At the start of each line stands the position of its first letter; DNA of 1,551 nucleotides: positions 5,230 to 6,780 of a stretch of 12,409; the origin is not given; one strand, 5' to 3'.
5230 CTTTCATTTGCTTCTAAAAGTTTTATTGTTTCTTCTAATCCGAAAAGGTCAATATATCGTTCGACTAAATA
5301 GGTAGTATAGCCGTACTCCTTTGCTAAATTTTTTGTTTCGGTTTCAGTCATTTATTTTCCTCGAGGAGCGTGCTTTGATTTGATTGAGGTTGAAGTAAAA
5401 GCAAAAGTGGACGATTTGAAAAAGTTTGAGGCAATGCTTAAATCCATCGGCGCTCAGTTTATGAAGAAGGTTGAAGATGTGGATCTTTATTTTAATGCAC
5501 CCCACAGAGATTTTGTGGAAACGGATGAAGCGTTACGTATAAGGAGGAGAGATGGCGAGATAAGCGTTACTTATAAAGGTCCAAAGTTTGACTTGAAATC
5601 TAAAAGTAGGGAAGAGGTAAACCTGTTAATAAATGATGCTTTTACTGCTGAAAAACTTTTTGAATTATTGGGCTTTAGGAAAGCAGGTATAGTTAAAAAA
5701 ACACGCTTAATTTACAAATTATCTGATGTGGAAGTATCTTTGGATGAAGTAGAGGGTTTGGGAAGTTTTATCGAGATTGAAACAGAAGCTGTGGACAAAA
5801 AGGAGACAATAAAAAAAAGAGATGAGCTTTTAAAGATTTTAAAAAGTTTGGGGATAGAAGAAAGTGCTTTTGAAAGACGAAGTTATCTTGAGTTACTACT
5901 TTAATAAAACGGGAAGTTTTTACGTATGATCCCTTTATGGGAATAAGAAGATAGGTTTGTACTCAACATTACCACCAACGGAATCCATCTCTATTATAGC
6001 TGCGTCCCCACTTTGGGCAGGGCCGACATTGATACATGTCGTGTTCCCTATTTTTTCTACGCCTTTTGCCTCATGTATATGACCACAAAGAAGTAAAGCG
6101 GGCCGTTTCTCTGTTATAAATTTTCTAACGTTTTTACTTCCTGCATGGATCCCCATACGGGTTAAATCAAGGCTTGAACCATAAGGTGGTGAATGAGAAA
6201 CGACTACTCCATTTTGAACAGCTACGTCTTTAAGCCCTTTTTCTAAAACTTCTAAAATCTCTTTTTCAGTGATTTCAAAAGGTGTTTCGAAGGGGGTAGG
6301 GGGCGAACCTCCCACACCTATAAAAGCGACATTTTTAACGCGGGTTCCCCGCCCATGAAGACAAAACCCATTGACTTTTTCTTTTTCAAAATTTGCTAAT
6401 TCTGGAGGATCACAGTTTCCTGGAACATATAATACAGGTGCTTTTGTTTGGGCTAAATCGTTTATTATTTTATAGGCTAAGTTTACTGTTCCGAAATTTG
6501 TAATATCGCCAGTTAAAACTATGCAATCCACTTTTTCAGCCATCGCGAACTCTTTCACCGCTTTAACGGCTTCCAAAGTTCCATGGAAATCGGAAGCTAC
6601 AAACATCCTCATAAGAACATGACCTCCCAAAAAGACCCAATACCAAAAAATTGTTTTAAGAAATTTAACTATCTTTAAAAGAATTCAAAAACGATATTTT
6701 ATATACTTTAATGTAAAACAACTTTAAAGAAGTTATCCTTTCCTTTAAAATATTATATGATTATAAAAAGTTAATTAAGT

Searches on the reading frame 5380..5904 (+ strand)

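Call 12: search_protein_families(library=pfam, proteins=[window:5380-5904:+], max_evalue=0.001)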
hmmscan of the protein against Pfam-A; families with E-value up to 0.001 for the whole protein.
window:5380-5904:+ (174 aa): 1 family
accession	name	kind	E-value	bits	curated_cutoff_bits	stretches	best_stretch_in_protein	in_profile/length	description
PF01928.26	CYTH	-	1.7e-36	126.2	23.2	1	1-169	1-179/179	CYTH domain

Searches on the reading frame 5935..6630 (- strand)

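Call 12: search_protein_families(library=pfam, proteins=[window:5935-6630:-], max_evalue=0.001)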
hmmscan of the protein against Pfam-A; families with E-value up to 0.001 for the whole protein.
window:5935-6630:- (231 aa): 3 families
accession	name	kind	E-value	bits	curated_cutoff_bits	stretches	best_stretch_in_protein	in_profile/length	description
PF00149.33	Metallophos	-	1.8e-18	68.1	21.5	1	7-187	1-190/191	Calcineurin-like phosphoesterase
PF14582.11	Metallophos_3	-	2.5e-16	60.3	28.2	1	50-216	76-250/259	Metallophosphoesterase, calcineurin superfamily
PF12850.12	Metallophos_2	-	3.1e-15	56.9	27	1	7-206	1-136/154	Calcineurin-like phosphoesterase superfamily domain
